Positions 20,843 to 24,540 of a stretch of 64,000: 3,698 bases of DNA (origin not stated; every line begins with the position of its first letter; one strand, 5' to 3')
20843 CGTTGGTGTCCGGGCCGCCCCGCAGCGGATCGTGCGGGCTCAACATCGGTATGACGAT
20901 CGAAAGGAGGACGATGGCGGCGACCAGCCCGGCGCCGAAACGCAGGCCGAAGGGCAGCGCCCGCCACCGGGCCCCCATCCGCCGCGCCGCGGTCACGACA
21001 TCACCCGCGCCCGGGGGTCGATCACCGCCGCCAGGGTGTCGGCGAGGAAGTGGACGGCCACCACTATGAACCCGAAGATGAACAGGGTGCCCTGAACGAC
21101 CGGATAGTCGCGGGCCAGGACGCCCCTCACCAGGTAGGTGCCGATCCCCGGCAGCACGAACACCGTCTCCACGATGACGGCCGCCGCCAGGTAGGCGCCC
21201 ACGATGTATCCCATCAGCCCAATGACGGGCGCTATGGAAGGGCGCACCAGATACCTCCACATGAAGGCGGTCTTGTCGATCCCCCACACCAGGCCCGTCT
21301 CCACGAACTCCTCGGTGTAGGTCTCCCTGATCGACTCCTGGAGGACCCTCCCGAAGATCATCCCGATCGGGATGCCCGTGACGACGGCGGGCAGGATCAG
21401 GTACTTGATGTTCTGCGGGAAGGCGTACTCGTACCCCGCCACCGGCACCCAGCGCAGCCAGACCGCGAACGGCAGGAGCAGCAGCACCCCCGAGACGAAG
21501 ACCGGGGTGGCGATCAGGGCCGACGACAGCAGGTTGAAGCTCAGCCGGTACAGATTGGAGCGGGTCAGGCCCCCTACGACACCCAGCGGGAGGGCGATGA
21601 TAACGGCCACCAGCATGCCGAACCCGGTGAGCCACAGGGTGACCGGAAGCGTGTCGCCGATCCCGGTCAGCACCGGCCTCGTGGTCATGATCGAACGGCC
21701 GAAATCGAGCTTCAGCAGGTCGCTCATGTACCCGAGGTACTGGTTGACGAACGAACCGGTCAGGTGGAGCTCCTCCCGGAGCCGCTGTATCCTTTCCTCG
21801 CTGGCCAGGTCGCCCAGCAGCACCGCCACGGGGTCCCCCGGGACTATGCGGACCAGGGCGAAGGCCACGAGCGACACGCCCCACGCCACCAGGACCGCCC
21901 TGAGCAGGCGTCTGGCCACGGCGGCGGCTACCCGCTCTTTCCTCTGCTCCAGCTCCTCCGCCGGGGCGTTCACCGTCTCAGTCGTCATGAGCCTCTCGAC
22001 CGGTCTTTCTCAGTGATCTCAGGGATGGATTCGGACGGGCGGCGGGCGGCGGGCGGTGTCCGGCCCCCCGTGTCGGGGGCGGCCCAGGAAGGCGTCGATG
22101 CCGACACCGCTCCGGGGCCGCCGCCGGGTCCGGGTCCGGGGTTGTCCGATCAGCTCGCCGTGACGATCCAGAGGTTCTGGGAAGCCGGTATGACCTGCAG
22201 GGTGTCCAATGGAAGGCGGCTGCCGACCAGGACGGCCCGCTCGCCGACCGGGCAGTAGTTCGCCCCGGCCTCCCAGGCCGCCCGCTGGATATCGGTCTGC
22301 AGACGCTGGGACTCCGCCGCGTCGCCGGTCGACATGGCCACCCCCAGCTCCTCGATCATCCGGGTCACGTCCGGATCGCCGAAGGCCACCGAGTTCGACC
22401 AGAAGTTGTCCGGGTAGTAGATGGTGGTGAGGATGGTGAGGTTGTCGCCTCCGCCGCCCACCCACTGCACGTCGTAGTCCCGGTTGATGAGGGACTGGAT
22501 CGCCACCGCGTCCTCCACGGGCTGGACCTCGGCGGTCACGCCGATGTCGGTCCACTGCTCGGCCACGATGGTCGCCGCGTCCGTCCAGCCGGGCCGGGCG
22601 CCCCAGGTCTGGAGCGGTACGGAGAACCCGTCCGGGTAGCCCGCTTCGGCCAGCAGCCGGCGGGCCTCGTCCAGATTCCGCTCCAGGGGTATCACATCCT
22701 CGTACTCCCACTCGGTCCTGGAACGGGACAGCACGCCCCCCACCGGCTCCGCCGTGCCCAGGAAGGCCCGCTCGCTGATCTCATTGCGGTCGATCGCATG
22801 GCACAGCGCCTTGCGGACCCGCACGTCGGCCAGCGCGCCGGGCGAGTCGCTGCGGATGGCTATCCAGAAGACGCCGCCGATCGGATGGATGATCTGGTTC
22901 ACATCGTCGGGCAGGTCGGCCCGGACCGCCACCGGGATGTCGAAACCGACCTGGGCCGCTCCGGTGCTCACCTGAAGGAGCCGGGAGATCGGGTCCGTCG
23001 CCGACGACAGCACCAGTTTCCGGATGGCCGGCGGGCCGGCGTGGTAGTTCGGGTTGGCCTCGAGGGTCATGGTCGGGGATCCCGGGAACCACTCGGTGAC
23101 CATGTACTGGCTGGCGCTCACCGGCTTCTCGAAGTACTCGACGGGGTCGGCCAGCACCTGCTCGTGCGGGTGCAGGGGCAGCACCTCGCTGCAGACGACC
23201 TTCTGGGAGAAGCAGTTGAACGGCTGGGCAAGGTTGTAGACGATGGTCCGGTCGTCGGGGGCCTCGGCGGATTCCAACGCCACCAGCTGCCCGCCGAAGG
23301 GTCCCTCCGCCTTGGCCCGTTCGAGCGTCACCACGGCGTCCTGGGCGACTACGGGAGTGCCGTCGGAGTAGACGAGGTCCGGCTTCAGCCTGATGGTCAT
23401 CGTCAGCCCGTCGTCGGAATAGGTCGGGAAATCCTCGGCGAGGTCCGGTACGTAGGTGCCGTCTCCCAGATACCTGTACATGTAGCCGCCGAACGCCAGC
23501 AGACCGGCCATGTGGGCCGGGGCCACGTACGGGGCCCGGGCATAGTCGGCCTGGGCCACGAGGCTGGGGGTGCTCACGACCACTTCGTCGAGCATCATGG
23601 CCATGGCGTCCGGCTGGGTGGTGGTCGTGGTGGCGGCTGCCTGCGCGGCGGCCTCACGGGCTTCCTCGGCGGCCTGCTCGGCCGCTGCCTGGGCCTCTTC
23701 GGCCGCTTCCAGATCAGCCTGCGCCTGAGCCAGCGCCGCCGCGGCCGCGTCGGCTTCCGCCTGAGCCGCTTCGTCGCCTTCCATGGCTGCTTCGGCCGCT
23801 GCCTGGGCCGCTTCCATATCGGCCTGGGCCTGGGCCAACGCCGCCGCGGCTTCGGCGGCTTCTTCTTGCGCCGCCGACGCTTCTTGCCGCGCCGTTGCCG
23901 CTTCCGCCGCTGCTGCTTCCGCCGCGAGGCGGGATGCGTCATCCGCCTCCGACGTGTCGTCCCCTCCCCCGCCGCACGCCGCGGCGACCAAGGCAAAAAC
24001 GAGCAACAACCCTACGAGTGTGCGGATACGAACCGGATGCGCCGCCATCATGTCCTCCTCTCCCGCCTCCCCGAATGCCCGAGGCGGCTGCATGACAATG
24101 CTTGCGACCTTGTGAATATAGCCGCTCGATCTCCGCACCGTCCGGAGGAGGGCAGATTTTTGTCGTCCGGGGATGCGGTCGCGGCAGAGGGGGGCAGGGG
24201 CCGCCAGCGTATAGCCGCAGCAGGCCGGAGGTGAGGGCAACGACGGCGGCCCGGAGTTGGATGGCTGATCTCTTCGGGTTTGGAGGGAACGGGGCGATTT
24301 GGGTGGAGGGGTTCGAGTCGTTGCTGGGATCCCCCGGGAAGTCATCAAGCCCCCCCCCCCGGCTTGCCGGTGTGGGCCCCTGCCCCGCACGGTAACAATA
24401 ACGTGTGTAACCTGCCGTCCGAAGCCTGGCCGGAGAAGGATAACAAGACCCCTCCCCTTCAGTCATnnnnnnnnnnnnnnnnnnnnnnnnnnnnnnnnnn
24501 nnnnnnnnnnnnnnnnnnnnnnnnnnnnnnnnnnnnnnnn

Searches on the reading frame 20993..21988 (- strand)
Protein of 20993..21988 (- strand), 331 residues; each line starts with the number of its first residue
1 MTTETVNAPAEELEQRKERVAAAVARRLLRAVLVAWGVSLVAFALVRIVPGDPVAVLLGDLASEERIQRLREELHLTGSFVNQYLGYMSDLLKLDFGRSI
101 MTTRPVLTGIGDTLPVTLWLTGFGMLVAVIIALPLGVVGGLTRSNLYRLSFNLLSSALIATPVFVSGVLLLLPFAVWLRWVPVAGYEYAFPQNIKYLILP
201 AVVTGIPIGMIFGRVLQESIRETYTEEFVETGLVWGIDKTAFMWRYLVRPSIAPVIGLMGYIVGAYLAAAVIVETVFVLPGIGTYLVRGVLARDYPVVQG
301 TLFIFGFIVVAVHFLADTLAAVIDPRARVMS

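Call 27: search_protein_families(library=pfam, proteins=[window:20993-21988:-], max_evalue=0.001)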
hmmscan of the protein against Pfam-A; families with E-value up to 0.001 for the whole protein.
window:20993-21988:- (331 aa): 2 families
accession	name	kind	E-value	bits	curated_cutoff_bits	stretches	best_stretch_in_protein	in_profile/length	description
PF00528.27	BPD_transp_1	-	2.1e-19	70.4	26.4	1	133-328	2-183/184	Binding-protein-dependent transport system inner membrane component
PF19300.4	BPD_transp_1_N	-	2.1e-09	38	23.8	1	24-120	5-113/114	Binding-prot-dependent transport system membrane comp, N-term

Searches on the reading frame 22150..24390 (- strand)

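Call 27: search_protein_families(library=pfam, proteins=[window:22150-24390:-], max_evalue=0.001)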
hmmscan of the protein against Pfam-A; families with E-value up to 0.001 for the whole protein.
window:22150-24390:- (746 aa): 1 family
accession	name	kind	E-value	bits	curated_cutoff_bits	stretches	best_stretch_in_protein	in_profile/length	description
PF00496.27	SBP_bac_5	-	4.3e-60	204.2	32.4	1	313-652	2-352/368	Bacterial extracellular solute-binding proteins, family 5 Middle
